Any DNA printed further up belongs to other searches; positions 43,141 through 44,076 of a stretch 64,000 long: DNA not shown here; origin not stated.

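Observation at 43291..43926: Ureidoglycolate-lyase-fold protein translationally coupled to phnW: a candidate new phosphonate-pathway enzyme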

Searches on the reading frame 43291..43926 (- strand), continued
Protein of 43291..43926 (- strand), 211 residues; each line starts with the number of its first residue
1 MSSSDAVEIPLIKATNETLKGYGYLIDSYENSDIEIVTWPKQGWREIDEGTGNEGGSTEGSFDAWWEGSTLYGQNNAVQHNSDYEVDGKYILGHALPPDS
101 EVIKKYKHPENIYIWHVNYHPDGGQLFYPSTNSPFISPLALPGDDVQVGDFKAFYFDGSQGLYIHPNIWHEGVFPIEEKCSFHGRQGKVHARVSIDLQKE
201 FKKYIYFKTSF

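Call 58: search_protein_families(library=pfam, proteins=[L011:12553-13665:-, L011:13670-14749:-, L011:14837-16090:-, L011:7704-8228:-, L011:6655-7707:+, L011:19084-20217:+, L011:11444-12550:-], max_evalue=0.01)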
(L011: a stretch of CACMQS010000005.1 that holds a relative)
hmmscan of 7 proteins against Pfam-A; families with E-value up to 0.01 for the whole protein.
L011:12553-13665:- (370 aa): 3 families
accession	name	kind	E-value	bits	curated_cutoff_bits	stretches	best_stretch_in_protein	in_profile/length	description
PF00465.25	Fe-ADH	-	2e-36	125.6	31.3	1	7-173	1-168/168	Iron-containing alcohol dehydrogenase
PF25137.1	ADH_Fe_C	-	3e-32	112.3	27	1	184-345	1-169/194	Fe-containing alcohol dehydrogenase family, C-terminal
PF13685.12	Fe-ADH_2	-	5.1e-06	27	28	1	36-106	32-98/149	Iron-containing alcohol dehydrogenase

L011:13670-14749:- (359 aa): 3 families
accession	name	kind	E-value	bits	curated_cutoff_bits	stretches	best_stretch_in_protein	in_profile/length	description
PF01717.24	Meth_synt_2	-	4e-35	122.1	21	1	53-357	27-323/324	Cobalamin-independent synthase, Catalytic domain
PF01208.23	URO-D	-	2.2e-05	24.1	23.9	1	179-350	183-340/346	Uroporphyrinogen decarboxylase (URO-D)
PF08267.18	Meth_synt_1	-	0.0091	16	27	0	146-213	146-214/313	Cobalamin-independent synthase, N-terminal domain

L011:14837-16090:- (417 aa): 2 families
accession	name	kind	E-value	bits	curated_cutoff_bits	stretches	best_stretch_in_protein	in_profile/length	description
PF13416.11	SBP_bac_8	-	1.8e-34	120.3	27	1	46-358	3-276/279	Bacterial extracellular solute-binding protein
PF01547.30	SBP_bac_1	-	3.2e-34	119.7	26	1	41-325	9-302/307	Bacterial extracellular solute-binding protein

L011:7704-8228:- (174 aa): 6 families
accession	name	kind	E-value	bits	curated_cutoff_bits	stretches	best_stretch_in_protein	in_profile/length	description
PF22784.1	PTP-SAK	-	7.2e-13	49.3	27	1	78-167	54-153/153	Swiss Army Knife protein, DSP-PTPase phosphatase domain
PF22785.1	Tc-R-P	-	1.5e-07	32.3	27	1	76-137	44-102/106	Polymorphic toxin system, DSP-PTPase phosphatase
PF00782.25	DSPc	-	1.8e-06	28.2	33.5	1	76-158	37-118/133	Dual specificity phosphatase, catalytic domain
PF00102.32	Y_phosphatase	-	9.6e-06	25.8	20.9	1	85-173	143-232/234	Protein-tyrosine phosphatase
PF05706.17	CDKN3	-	0.0005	20.2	20.7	1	76-138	98-157/168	Cyclin-dependent kinase inhibitor 3 (CDKN3)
PF13350.11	Y_phosphatase3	-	0.0017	18.8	22.2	1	110-144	124-158/240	Tyrosine phosphatase family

L011:6655-7707:+ (350 aa): 1 family
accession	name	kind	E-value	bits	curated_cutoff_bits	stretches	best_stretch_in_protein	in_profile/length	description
PF01384.25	PHO4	-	4e-61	207.4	33.7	2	20-333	2-350/350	Phosphate transporter family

L011:19084-20217:+ (377 aa): 10 families
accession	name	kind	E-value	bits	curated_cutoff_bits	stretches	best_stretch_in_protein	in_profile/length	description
PF00005.33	ABC_tran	-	1e-35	123.7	25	1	19-179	1-136/137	ABC transporter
PF08402.16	TOBE_2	-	8.6e-09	35.8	21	1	290-356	1-67/76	TOBE domain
PF17912.7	OB_MalK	-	2.1e-05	25.7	27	1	253-297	1-53/53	MalK OB fold domain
PF13304.12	AAA_21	-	4.1e-05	24.2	27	0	33-52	3-22/304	AAA domain, putative AbiEii toxin, Type IV TA system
PF02463.25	SMC_N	-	0.00011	22.2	40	1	29-221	24-208/220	RecF/RecN/SMC N terminal domain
PF20703.3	nSTAND1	-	0.00016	21.9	27.1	1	13-59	17-60/379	Novel STAND NTPase 1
PF03193.22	RsgA_GTPase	-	0.00039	20.7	30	1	16-60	94-137/174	RsgA GTPase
PF13401.12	AAA_22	-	0.001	19.9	27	1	29-64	5-33/130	AAA domain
PF03215.21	Rad17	-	0.0024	18.3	23.8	1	29-51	45-67/186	Rad17 P-loop domain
PF13191.12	AAA_16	-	0.0026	18.7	32.6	1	25-55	20-51/167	AAA ATPase domain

L011:11444-12550:- (368 aa): 1 family
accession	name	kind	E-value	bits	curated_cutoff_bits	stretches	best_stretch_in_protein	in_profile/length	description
PF13847.12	Methyltransf_31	-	0.00028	21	27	0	189-248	63-116/145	Methyltransferase domain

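Call 59: search_solved_structures(query=A1, max_evalue=10, show_alignments=4)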
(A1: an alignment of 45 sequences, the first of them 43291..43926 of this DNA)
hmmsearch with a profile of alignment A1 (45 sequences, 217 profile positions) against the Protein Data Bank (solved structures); distinct sequences matched with E-value up to 10: 6.
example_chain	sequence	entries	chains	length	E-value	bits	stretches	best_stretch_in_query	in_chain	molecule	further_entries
1xsr_A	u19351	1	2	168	1.5e-14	57.2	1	110-183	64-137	Ureidoglycolate hydrolase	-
1xsq_A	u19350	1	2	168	1.5e-14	57.2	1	107-183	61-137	Ureidoglycolate hydrolase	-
1yqc_A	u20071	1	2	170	1.7e-14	57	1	107-183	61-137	Ureidoglycolate hydrolase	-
2bdr_A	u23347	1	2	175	1.1e-13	54.4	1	97-183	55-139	Ureidoglycolate hydrolase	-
9ncf_A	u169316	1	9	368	0.68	12.6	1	156-199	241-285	Major capsid protein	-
7bgb_K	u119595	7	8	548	1.3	11.6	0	115-150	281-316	Telomerase Cajal body protein 1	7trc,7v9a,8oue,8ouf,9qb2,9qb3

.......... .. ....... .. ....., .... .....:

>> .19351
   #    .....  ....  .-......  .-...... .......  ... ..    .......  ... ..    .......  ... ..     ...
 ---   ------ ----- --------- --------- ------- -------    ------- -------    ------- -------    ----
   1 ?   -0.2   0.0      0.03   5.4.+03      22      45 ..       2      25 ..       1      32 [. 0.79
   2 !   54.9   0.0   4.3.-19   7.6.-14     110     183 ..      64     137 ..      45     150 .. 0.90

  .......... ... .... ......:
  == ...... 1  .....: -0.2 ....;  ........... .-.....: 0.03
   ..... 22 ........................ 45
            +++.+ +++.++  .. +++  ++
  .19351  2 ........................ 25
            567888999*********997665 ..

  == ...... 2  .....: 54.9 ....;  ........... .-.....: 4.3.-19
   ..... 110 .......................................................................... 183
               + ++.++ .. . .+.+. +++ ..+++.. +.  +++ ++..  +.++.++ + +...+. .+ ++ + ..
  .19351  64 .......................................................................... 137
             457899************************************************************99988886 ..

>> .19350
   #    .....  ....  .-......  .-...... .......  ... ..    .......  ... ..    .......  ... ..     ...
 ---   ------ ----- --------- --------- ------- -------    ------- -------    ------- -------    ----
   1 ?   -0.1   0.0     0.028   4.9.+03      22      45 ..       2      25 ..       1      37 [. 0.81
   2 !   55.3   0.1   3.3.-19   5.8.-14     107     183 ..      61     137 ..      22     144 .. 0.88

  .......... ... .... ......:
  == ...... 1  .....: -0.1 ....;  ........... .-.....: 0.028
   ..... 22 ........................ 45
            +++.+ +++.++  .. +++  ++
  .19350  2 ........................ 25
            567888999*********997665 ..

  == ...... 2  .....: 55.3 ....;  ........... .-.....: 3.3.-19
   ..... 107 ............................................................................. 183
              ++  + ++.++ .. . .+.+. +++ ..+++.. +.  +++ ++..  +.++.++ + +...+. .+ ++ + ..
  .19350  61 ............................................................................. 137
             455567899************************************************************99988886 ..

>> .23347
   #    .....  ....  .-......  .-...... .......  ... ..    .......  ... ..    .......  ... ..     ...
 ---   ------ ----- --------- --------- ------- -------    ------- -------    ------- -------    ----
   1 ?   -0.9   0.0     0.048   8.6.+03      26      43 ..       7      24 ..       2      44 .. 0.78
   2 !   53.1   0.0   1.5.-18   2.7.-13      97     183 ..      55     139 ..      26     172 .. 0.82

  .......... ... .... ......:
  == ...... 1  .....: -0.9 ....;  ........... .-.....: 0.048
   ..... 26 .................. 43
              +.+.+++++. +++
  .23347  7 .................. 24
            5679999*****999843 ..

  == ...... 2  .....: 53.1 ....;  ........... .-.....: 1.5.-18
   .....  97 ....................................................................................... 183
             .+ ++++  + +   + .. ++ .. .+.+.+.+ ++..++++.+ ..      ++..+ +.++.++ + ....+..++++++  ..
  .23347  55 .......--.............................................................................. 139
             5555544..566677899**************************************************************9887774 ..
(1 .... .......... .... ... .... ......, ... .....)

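Call 60: list_cluster_members(proteins=[window:43291-43926:-, L067:9944-10609:+, L083:10001-10606:+])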
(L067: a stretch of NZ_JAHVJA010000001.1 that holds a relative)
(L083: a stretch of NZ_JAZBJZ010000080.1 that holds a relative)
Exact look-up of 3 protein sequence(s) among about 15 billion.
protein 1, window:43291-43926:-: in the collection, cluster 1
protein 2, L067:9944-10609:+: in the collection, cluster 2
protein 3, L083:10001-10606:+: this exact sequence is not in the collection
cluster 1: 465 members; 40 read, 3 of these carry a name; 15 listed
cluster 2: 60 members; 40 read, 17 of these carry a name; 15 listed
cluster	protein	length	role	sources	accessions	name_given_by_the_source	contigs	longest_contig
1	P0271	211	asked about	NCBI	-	-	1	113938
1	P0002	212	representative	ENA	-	-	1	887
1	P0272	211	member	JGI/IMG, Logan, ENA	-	ureidoglycolate lyase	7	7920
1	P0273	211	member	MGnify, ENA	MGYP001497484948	FL=1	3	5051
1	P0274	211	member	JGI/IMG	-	ureidoglycolate lyase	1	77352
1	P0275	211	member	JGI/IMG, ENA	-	-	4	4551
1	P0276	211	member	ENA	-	-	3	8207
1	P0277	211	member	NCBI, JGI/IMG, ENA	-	-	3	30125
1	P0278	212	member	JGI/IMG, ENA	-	-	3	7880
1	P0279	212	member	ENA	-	-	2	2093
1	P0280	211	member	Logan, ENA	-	-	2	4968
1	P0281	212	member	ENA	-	-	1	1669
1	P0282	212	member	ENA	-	-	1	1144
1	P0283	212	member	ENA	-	-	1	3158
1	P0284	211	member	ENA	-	-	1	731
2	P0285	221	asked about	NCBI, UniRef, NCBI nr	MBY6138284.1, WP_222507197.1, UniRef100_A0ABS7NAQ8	ureidoglycolate lyase [Leisingera daeponensis] | Ureidoglycolate lyase n=1 Tax=Leisingera daeponensis TaxID=405746 RepID=A0ABS7NAQ8_9RHOB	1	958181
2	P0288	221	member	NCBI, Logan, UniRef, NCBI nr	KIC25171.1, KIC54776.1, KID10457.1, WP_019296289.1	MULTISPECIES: ureidoglycolate lyase [unclassified Leisingera] | ureidoglycolate lyase n=1 Tax=unclassified Leisingera TaxID=2614906 RepID=UPI0002EBF422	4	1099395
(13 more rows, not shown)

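Call 62: search_dna_similar(query=P0285, collection=plasmids, mode=protein, max_evalue=1e-20, max_rows=40)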
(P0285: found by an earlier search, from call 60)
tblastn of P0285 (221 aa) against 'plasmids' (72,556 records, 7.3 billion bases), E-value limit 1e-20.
Records with a match: 7; places in all: 7; records where one place covers at least 80% of the query: 7.
Best place of each record, by identity: <60% 7.
By first word of the organism name: Paraburkholderia 7.
By predicted mobility (MOB-suite, as given by PLSDB): non-mobilizable 6; mobilizable 1.
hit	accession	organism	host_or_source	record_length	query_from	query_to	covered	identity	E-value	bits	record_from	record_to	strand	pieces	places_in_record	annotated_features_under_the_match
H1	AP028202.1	Paraburkholderia largidicola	Physopelta gutta,midgut,Midgut crypts ...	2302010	1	214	97%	56.1%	1e-74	251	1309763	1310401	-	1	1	hypothetical protein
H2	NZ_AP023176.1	Paraburkholderia largidicola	Physopelta gutta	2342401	1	214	97%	56.1%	1e-74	251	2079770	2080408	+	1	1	none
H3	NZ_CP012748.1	Paraburkholderia caribensis MBA4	soil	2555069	1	214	97%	55.6%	7e-75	252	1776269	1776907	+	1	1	none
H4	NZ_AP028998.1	Paraburkholderia sp. 22B1P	-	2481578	1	214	97%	55.6%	9e-74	249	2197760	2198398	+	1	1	none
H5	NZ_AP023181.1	Paraburkholderia sp. PGU19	Physopelta gutta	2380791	1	214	97%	55.1%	9e-74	249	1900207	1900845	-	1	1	none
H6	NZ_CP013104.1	Paraburkholderia caribensis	-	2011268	21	214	88%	59.8%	3e-74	250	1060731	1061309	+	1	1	none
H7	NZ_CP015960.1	Paraburkholderia caribensis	Mimosa,single cell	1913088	21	214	88%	59.3%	1e-73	248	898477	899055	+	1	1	none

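Call 63: get_annotated_region(hit=H1, flank=9000)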
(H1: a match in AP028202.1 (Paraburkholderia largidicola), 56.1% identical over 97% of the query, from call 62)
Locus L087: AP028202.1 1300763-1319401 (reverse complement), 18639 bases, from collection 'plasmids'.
description: Paraburkholderia sp. F2 plasmid PPGUF2_p1 DNA, complete genome
organism: Paraburkholderia largidicola (NCBI taxid 3014751)
taxonomy: Bacteria; Pseudomonadota; Betaproteobacteria; Burkholderiales; Burkholderiaceae; Paraburkholderia; Paraburkholderia largidicola
host: -; source: Physopelta gutta,midgut,Midgut crypts of sting bug Physopelta gutta; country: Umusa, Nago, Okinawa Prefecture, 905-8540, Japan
typing (MOB-suite, as given by PLSDB): non-mobilizable
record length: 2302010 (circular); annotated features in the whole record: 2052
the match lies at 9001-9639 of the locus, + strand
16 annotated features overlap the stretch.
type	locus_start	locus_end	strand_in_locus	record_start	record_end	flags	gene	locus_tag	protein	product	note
CDS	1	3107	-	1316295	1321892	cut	-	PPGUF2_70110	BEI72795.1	hypothetical protein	-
CDS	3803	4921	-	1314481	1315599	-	-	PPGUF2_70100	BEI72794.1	Gfo/Idh/MocA family oxidoreductase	-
CDS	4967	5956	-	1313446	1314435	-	-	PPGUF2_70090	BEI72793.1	zinc-dependent alcohol dehydrogenase family protein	-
CDS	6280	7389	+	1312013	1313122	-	-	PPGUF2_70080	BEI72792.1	alkene reductase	-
CDS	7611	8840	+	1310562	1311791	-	-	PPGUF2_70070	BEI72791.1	MFS transporter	-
CDS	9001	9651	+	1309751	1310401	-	-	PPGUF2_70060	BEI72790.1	hypothetical protein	-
CDS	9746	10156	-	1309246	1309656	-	-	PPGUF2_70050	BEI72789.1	GFA family protein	-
CDS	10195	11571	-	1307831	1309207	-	-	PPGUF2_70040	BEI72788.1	NAD-dependent succinate-semialdehyde dehydrogenase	-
CDS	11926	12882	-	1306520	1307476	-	-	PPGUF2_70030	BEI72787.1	FAD-binding protein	-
CDS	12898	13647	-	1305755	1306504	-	-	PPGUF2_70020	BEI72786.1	electron transfer flavoprotein subunit beta/FixA family protein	-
CDS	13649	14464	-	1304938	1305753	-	-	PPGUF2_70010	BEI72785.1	enoyl-CoA hydratase-related protein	-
CDS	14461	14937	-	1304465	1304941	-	-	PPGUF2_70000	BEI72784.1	hypothetical protein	-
CDS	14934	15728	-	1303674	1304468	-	-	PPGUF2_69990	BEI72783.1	citryl-CoA lyase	-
CDS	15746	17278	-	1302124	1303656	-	-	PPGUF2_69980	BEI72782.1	AMP-binding protein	-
CDS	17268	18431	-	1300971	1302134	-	-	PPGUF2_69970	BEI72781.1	acyl-CoA dehydrogenase family protein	-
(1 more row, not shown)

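Call 71: find_encoding_contigs(protein=window:43291-43926:-, flank=3000, max_places=3)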
Protein window:43291-43926:- (211 aa): no gene with exactly this product is on record in the collection.

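Call 73: search_protein_families(library=pfam, alignment_id=A2, max_evalue=0.00001)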
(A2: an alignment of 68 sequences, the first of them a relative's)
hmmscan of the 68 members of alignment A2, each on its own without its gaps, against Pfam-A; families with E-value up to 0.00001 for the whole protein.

A. member 1, L042:1570-2355:- (261 aa): 2 families
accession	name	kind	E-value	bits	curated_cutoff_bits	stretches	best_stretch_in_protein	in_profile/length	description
PF07722.19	Peptidase_C26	-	3.2e-67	226.9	20.5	1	5-232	1-219/219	Peptidase C26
PF00117.34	GATase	-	2.8e-12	47.1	22.8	1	87-238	50-178/190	Glutamine amidotransferase class-I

B. families by the number of members that match (of 68 scanned): 93 families (the first 25 are shown)
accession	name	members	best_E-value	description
PF00892.27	EamA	4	1.9e-35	EamA-like transporter family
PF01546.33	Peptidase_M20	3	1.5e-31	Peptidase family M20/M25/M40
PF00528.27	BPD_transp_1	3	1.4e-24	Binding-protein-dependent transport system inner membrane component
PF00561.26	Abhydrolase_1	3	2.4e-24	alpha/beta hydrolase fold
PF01926.29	MMR_HSR1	3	1.9e-22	50S ribosome-binding GTPase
PF07687.19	M20_dimer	3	3.9e-09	Peptidase dimerisation domain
PF00005.33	ABC_tran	2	3.9e-56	ABC transporter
PF12146.15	Hydrolase_4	2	2e-50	Serine aminopeptidase, S33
PF09084.16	NMT1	2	2e-38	NMT1/THI5 like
PF01979.26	Amidohydro_1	2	5.4e-32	Amidohydrolase family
PF16326.10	ABC_tran_CTD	2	7.8e-19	ABC transporter C-terminal domain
PF07969.17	Amidohydro_3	2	1.8e-18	Amidohydrolase family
PF13304.12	AAA_21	2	1.5e-17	AAA domain, putative AbiEii toxin, Type IV TA system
PF12697.13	Abhydrolase_6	2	2.5e-15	Alpha/beta hydrolase family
PF02463.25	SMC_N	2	3.3e-12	RecF/RecN/SMC N terminal domain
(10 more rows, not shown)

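Call 77: search_protein_families(library=pfam, proteins=[P0231, P0130, P0158, P0131], max_evalue=0.01)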
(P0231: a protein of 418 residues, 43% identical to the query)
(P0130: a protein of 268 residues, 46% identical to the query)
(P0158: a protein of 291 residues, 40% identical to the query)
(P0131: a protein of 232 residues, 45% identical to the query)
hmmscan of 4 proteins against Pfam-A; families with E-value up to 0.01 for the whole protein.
P0231 (418 aa): 6 families
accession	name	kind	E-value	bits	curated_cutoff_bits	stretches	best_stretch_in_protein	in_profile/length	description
PF00903.31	Glyoxalase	-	6e-16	59.4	20.6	1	286-414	1-121/121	Glyoxalase/Bleomycin resistance protein/Dioxygenase superfamily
PF12681.13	Glyoxalase_2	-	2.2e-07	31.3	30.1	1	288-417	2-116/118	Glyoxalase-like domain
PF18029.7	Glyoxalase_6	-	9.3e-06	26.7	23.6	1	295-415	7-106/106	Glyoxalase-like domain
PF04115.18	Ureidogly_lyase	-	0.00034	20.7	23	1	165-227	76-134/162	Ureidoglycolate lyase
PF22677.2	Ble-like_N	-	0.0056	16.9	24.5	0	291-311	6-26/41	Bleomycin resistance protein-like N-terminal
PF21834.1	DUF6894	-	0.006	17.1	24.1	0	366-412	15-63/69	Domain of unknown function (DUF6894)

P0130 (268 aa): 1 family
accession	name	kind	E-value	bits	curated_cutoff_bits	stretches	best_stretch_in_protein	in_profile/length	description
PF04115.18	Ureidogly_lyase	-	8.7e-07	29.2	23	1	169-240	75-144/162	Ureidoglycolate lyase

P0158 (291 aa): 1 family
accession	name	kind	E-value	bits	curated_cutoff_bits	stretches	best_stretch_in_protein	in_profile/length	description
PF04115.18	Ureidogly_lyase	-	1e-08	35.4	23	1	182-247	75-139/162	Ureidoglycolate lyase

P0131 (232 aa): 1 family
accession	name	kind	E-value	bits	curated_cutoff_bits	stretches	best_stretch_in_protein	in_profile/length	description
PF04115.18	Ureidogly_lyase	-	1.2e-09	38.4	23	1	139-208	75-146/162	Ureidoglycolate lyase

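Call 78: find_encoding_contigs(protein=P0131, flank=8000, max_places=4)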
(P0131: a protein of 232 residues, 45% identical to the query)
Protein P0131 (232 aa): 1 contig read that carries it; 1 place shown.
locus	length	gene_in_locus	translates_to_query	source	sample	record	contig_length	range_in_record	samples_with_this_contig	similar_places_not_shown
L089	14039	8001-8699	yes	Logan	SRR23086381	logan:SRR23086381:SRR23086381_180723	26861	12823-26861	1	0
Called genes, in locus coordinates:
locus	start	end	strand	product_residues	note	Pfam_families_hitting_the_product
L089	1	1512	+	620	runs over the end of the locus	-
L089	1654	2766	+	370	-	-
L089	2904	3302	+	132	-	-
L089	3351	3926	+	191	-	-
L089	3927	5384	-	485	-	PF02934:GatB_N, PF02637:GatB_Yqey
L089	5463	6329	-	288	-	PF12784:PDDEXK_2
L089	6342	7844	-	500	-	PF10150:RNase_E_G, PF20833:RNase_E_G_Thio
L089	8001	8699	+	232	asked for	PF04115:Ureidogly_lyase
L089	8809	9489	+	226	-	PF00691:OmpA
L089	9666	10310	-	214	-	-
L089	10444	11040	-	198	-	-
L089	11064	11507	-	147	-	-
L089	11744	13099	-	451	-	PF10396:TrmE_N, PF00350:Dynamin_N (faint), PF00009:GTP_EFTU (faint), PF12631:MnmE_helical, PF01926:MMR_HSR1, PF02421:FeoB_N, PF04548:AIG1 (faint)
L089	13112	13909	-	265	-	-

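Call 79: find_encoding_contigs(protein=P0179, flank=8000, max_places=4)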
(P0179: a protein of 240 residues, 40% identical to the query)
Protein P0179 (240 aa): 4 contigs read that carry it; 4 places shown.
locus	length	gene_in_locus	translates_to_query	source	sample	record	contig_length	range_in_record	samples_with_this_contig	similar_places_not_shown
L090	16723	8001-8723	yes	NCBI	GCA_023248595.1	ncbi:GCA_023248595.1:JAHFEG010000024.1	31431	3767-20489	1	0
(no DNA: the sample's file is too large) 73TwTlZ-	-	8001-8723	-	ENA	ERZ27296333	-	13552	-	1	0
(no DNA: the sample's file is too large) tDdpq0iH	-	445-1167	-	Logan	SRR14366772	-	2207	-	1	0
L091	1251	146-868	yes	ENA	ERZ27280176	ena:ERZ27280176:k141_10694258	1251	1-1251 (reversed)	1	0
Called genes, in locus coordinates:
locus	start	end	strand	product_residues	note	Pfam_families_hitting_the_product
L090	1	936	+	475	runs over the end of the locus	PF01926:MMR_HSR1 (weak)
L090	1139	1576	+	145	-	PF02410:RsfS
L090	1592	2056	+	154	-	PF02590:SPOUT_MTase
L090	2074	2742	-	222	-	PF01618:MotA_ExbB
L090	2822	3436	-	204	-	PF00163:Ribosomal_S4, PF01479:S4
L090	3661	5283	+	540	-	PF00476:DNA_pol_A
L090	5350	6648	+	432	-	-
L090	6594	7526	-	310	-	PF00483:NTP_transferase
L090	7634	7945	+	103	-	PF13453:Zn_ribbon_TFIIB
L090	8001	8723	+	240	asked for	PF04115:Ureidogly_lyase (weak)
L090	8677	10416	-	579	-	PF19676:DUF6178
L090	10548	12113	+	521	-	PF01039:Carboxyl_trans, PF06833:MdcE (faint), PF03255:ACCA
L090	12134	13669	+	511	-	PF00289:Biotin_carb_N, PF02222:ATP-grasp, PF02786:CPSase_L_D2, PF07478:Dala_Dala_lig_C, PF02785:Biotin_carb_C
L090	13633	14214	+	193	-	PF25917:BSH_RND (faint), PF00364:Biotin_lipoyl, PF25984:BSH_YknX (faint)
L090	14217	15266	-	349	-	PF11383:DUF3187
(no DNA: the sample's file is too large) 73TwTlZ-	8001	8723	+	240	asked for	PF04115:Ureidogly_lyase (weak)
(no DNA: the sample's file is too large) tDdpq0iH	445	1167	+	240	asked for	PF04115:Ureidogly_lyase (weak)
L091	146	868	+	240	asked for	PF04115:Ureidogly_lyase (weak)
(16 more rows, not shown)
